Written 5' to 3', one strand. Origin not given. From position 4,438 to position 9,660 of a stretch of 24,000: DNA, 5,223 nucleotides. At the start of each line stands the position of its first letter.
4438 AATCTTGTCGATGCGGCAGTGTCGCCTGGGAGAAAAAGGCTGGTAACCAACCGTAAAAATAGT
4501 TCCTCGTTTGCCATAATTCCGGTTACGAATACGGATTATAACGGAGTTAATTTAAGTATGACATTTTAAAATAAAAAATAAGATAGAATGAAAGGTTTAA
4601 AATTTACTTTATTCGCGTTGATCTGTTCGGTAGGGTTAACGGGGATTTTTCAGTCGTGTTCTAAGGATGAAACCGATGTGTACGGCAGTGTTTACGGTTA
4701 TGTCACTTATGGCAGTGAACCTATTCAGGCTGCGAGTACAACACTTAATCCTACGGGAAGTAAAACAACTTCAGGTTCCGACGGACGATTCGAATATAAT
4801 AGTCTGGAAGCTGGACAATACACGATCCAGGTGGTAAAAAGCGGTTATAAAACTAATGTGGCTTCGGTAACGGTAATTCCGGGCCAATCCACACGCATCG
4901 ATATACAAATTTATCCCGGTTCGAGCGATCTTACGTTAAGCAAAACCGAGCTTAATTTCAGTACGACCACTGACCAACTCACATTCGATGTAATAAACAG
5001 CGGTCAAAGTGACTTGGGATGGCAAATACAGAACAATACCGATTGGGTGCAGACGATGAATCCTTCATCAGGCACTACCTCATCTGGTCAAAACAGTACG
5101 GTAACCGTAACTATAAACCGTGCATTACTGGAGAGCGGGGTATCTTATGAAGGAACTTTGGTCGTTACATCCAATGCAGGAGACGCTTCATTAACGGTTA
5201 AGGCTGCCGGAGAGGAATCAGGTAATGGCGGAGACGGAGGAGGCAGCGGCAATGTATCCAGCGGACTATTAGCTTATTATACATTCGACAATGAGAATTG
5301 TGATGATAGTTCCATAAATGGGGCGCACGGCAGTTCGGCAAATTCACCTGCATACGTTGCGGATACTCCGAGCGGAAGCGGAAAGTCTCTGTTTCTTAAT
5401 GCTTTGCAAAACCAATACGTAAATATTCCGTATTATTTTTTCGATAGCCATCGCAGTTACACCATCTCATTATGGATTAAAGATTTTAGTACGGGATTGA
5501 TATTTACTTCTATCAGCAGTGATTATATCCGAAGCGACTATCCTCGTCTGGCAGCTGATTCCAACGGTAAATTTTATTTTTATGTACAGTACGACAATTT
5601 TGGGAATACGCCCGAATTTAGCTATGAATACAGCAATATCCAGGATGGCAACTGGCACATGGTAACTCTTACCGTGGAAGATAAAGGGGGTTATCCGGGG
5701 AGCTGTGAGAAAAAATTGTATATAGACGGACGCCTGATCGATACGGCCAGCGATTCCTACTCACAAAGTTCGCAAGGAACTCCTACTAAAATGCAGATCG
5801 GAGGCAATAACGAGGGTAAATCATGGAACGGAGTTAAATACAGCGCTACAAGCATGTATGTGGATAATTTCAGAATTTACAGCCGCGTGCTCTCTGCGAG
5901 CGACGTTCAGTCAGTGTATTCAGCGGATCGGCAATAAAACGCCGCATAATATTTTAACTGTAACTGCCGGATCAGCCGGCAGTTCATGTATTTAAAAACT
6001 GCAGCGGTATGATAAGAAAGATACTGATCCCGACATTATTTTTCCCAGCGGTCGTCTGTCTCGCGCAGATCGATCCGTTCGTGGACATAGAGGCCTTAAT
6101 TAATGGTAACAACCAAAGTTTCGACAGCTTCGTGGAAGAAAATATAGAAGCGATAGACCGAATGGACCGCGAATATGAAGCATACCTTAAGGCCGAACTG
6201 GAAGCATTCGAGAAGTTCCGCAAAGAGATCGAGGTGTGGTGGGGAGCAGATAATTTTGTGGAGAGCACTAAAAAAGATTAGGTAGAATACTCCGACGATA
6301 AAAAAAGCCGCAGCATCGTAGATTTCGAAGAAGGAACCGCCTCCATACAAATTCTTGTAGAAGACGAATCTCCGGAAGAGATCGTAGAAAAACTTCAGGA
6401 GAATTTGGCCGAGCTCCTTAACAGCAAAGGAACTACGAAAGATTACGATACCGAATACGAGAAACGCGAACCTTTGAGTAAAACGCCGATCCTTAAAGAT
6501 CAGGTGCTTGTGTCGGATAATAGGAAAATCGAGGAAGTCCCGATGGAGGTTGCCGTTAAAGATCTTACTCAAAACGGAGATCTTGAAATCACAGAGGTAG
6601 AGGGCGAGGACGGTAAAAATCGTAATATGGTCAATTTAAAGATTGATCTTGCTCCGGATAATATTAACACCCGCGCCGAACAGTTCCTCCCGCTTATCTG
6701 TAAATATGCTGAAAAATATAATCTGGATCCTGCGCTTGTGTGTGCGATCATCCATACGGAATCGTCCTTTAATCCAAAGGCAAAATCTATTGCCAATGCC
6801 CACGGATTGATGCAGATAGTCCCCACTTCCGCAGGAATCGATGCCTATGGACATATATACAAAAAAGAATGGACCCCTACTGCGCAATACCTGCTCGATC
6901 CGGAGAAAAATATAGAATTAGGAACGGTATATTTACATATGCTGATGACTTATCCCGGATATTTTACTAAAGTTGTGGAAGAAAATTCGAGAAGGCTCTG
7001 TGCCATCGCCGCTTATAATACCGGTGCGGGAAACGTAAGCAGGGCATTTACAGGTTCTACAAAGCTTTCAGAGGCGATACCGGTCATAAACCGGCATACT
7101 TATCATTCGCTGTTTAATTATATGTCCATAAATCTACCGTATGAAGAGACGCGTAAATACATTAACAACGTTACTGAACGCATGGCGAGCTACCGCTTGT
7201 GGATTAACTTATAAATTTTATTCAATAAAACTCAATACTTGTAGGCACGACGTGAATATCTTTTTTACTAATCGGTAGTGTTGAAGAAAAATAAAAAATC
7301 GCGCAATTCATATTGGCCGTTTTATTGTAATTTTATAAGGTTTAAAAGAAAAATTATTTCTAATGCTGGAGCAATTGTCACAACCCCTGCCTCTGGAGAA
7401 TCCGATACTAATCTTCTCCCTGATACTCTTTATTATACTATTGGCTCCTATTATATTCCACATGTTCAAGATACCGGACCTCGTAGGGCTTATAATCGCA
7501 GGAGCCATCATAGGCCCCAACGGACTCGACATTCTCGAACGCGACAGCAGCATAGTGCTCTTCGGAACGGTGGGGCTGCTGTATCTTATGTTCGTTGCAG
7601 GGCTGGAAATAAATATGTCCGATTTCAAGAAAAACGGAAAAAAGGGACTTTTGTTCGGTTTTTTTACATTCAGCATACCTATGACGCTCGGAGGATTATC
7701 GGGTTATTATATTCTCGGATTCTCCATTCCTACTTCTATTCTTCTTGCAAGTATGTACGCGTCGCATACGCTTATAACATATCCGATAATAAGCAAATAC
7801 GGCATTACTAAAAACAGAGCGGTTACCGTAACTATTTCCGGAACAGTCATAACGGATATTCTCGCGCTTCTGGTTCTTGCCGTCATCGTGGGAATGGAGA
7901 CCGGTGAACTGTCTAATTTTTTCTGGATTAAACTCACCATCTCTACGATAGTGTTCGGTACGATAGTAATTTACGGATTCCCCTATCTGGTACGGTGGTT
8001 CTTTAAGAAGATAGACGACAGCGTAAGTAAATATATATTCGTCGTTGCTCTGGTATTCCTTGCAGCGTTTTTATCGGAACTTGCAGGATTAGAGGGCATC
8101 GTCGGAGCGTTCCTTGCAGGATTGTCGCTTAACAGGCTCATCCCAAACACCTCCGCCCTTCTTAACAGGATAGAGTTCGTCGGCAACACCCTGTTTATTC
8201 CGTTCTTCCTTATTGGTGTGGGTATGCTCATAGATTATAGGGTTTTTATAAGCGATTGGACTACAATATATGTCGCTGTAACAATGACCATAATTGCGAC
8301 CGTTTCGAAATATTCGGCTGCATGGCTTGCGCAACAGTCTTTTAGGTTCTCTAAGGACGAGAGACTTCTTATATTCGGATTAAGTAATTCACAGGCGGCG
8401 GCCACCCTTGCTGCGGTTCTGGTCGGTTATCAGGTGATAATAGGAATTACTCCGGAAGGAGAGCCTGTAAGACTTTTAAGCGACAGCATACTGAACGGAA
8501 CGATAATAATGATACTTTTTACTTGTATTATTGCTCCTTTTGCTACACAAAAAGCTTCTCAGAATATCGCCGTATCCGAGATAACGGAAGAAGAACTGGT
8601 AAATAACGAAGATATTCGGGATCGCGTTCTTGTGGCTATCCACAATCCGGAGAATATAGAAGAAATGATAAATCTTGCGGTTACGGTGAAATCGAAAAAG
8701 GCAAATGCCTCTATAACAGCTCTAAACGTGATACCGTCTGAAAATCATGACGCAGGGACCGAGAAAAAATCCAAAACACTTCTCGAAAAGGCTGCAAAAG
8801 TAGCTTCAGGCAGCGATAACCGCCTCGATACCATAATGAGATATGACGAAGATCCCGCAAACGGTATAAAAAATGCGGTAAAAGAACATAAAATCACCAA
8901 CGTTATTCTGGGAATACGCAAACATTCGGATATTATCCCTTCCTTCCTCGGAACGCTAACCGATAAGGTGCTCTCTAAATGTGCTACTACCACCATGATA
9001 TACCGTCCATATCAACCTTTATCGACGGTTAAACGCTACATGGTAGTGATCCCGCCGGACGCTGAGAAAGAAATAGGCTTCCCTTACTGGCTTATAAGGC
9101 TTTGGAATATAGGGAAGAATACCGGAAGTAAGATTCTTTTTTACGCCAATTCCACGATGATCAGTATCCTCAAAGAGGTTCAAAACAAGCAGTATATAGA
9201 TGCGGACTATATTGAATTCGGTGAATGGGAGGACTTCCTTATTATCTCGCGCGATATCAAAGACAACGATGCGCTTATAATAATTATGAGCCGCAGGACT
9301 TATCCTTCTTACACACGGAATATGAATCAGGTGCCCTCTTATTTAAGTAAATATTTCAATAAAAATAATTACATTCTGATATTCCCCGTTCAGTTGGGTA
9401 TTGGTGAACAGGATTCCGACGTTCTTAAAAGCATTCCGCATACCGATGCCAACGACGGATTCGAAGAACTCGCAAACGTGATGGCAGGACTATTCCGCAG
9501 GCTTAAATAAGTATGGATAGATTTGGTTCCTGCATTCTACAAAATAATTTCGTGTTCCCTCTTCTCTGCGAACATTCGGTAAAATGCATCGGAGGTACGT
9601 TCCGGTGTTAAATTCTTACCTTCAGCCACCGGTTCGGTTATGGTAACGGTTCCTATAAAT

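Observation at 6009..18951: Four of about 21 genes are broken by five lesions, with stops at Trp-type positions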

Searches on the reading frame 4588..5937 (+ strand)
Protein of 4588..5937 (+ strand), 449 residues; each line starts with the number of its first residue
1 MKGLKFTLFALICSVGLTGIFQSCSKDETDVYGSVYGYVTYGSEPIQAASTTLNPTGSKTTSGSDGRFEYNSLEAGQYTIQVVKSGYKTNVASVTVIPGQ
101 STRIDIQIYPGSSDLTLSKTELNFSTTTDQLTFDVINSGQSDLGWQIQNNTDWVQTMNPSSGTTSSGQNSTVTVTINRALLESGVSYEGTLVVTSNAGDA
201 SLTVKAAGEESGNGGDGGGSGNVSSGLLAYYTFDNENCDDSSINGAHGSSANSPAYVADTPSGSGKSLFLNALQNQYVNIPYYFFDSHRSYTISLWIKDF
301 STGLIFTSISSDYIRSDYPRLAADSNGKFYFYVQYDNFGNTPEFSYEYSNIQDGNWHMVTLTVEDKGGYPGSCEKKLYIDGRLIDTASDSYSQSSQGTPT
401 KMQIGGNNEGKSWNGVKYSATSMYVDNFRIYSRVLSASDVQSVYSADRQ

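Call 12: search_protein_families(library=pfam, proteins=[window:4588-5937:+])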
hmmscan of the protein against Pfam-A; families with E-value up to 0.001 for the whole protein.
window:4588-5937:+ (449 aa): 6 families
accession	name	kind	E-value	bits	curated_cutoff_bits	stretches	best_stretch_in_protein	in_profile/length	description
PF13385.13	Laminin_G_3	-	1.2e-15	58.4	27.6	1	275-441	4-151/151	Concanavalin A-like lectin/glucanases superfamily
PF13620.12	CarboxypepD_reg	-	1.9e-11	44.6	32.3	1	35-107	2-80/82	Carboxypeptidase regulatory-like domain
PF13715.12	CarbopepD_reg_2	-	2.3e-08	34.4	32.2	1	37-109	3-77/88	CarboxypepD_reg-like domain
PF19190.6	BACON_2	-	2.9e-07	30.8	25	1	115-205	2-92/94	Viral BACON domain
PF08308.17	PEGA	-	3.5e-06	27.3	20.8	1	71-108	30-67/71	PEGA domain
PF22076.2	Cep192_D6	-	0.00035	21.2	35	1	121-204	17-98/101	Cep192 domain 6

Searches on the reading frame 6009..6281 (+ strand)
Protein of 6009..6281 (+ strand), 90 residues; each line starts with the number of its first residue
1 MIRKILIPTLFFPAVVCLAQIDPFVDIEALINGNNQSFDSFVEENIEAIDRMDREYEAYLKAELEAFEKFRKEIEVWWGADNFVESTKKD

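Call 75: list_cluster_members(proteins=[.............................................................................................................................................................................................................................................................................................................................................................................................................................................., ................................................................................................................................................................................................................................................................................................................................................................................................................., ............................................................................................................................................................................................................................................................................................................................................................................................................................, window:548-1162:+, window:6009-6281:+, window:11680-11844:-, window:17659-17859:-, window:3156-3671:+, window:10607-11683:-, window:20426-21085:-])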
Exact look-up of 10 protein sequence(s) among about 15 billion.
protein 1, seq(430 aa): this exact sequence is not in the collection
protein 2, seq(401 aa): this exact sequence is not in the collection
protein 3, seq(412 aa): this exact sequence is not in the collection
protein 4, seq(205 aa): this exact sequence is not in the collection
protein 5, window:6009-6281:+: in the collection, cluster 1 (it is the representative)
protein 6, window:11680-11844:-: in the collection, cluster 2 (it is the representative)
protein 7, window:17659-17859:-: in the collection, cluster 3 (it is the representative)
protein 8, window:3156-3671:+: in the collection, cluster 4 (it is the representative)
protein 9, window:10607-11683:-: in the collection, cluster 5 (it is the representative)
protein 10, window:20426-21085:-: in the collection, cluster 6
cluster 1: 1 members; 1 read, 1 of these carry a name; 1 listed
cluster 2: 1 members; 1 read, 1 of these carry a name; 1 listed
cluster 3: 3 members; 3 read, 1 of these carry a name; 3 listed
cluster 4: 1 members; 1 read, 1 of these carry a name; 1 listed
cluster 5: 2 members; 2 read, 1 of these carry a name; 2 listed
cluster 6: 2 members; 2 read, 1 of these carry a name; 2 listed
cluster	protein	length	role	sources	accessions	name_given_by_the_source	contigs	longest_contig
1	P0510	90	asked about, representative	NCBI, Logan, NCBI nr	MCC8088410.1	MAG: hypothetical protein LIO79_03980 [Rikenellaceae bacterium] | hypothetical protein [Rikenellaceae bacterium]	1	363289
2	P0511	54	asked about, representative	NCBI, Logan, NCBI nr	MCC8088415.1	MAG: hypothetical protein LIO79_04005 [Rikenellaceae bacterium] | hypothetical protein [Rikenellaceae bacterium]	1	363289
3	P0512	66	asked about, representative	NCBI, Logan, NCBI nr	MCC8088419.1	MAG: hypothetical protein LIO79_04030 [Rikenellaceae bacterium] | hypothetical protein [Rikenellaceae bacterium]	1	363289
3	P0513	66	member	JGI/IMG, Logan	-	-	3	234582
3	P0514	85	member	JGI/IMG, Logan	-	-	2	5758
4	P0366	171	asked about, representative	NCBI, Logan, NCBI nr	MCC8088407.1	MAG: hypothetical protein LIO79_03965 [Rikenellaceae bacterium] | hypothetical protein [Rikenellaceae bacterium]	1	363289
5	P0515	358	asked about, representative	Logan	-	-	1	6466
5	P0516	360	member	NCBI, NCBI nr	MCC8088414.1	MAG: OmpA family protein [Rikenellaceae bacterium] | OmpA family protein [Rikenellaceae bacterium]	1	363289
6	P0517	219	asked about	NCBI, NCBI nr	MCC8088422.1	MAG: hypothetical protein LIO79_04045 [Rikenellaceae bacterium] | hypothetical protein [Rikenellaceae bacterium]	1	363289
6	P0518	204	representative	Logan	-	-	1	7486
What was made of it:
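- No intact allele and no second copy is on record to compare with (call 75).
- Tried and rejected: None was found (call 75).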

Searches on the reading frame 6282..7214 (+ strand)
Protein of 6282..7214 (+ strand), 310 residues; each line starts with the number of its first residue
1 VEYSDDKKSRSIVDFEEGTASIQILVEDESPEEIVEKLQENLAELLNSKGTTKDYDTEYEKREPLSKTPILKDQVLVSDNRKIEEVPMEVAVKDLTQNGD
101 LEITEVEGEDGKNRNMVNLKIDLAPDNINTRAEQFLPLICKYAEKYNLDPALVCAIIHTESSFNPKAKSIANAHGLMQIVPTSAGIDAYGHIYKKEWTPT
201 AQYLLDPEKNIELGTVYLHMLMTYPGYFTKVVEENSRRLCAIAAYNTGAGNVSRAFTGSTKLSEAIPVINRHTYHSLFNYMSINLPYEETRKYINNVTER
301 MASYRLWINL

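Call 12: search_protein_families(library=pfam, proteins=[window:6282-7214:+])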
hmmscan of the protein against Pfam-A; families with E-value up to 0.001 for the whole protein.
window:6282-7214:+ (310 aa): 3 families
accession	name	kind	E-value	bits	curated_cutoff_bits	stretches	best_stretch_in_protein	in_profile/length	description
PF01464.25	SLT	-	2.5e-27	95.2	21.3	1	138-261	2-110/117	Transglycosylase SLT domain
PF11873.13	Mltc_N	-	2.4e-05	24.6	22.6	1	1-85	37-117/161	Membrane-bound lytic murein transglycosylase C, N-terminal domain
PF19489.4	SLT_4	-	6.9e-05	23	27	1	136-193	35-90/184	Transglycosylase SLT domain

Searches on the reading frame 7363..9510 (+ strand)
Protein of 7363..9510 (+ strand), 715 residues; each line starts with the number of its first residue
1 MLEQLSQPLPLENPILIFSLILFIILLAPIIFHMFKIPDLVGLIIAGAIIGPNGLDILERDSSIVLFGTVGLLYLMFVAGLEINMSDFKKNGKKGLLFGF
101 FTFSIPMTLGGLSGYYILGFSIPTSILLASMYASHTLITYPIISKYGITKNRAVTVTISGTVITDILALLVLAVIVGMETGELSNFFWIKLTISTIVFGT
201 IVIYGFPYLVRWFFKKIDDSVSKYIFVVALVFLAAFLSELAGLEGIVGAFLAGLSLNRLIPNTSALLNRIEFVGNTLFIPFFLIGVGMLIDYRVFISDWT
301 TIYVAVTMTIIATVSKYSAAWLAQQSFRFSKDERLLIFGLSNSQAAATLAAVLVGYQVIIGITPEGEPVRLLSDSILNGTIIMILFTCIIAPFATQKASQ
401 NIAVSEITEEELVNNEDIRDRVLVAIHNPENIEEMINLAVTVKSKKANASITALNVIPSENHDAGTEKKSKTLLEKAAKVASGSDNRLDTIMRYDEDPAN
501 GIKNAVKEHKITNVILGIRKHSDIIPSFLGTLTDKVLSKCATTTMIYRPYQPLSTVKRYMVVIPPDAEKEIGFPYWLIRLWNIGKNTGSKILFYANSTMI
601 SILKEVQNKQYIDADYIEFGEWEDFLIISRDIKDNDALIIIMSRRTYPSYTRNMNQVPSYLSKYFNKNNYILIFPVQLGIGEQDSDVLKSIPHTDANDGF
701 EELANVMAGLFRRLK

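Call 12: search_protein_families(library=pfam, proteins=[window:7363-9510:+])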
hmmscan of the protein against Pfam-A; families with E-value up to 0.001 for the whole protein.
window:7363-9510:+ (715 aa): 2 families
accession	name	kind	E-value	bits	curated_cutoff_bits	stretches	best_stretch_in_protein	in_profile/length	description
PF00999.27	Na_H_Exchanger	-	8.3e-57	193.2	26.2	1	23-395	2-369/375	Sodium/hydrogen exchanger, transmembrane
PF00582.32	Usp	-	1.3e-07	32.7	24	1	420-548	3-141/141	Universal stress protein family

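Call 19: find_encoding_contigs(protein=window:7363-9510:+, flank=10000, max_places=10)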
Protein window:7363-9510:+ (715 aa): 1 contig read that carries it; 1 place shown.
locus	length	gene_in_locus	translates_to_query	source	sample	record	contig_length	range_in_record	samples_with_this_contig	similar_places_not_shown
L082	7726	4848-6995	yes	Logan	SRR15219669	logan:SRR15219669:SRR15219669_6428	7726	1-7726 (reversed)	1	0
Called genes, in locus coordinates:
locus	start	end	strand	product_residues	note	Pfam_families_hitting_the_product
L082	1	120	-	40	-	?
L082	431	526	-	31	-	-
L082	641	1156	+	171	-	-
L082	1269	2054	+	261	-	PF18935:DUF5683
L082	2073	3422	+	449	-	PF13620:CarboxypepD_reg, PF13715:CarbopepD_reg_2, PF08308:PEGA (faint), PF19190:BACON_2 (weak), PF13385:Laminin_G_3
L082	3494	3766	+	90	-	-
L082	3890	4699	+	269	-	PF01464:SLT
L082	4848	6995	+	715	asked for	PF00999:Na_H_Exchanger, PF00582:Usp (weak)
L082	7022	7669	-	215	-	PF00106:adh_short, PF13561:adh_short_C2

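Call 24: list_cluster_members(proteins=[P0001, window:7363-9510:+, window:16276-16644:+, window:15390-16184:+, window:12131-14998:+, window:4588-5937:+])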
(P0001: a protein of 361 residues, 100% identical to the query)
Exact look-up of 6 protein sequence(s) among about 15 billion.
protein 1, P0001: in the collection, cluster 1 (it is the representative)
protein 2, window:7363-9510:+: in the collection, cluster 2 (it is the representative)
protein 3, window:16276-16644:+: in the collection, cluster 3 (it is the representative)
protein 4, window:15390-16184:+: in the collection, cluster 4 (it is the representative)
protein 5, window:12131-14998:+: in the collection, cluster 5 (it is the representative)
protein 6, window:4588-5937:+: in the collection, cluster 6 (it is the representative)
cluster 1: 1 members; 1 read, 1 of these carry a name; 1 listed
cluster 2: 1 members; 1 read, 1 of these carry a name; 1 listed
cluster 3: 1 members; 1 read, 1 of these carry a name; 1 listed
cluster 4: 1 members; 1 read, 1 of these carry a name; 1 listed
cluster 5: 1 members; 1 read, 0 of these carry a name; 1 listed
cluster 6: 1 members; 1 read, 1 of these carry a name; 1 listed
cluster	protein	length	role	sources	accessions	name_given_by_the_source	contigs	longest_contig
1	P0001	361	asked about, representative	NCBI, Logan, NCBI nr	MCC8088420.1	MAG: cation:proton antiporter [Rikenellaceae bacterium] | cation:proton antiporter [Rikenellaceae bacterium]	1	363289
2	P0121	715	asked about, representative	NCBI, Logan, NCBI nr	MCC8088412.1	MAG: cation:proton antiporter [Rikenellaceae bacterium] | cation:proton antiporter [Rikenellaceae bacterium]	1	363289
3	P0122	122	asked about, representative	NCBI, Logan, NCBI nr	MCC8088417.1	MAG: VOC family protein [Rikenellaceae bacterium] | VOC family protein [Rikenellaceae bacterium]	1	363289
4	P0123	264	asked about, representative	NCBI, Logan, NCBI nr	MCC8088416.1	MAG: AraC family transcriptional regulator [Rikenellaceae bacterium] | AraC family transcriptional regulator [Rikenellaceae bacterium]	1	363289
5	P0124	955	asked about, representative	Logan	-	-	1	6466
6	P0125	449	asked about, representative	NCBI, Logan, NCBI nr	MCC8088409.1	MAG: carboxypeptidase regulatory-like domain-containing protein [Rikenellaceae bacterium] | carboxypeptidase regulatory-like domain-containing protein [Rikenellaceae bacterium]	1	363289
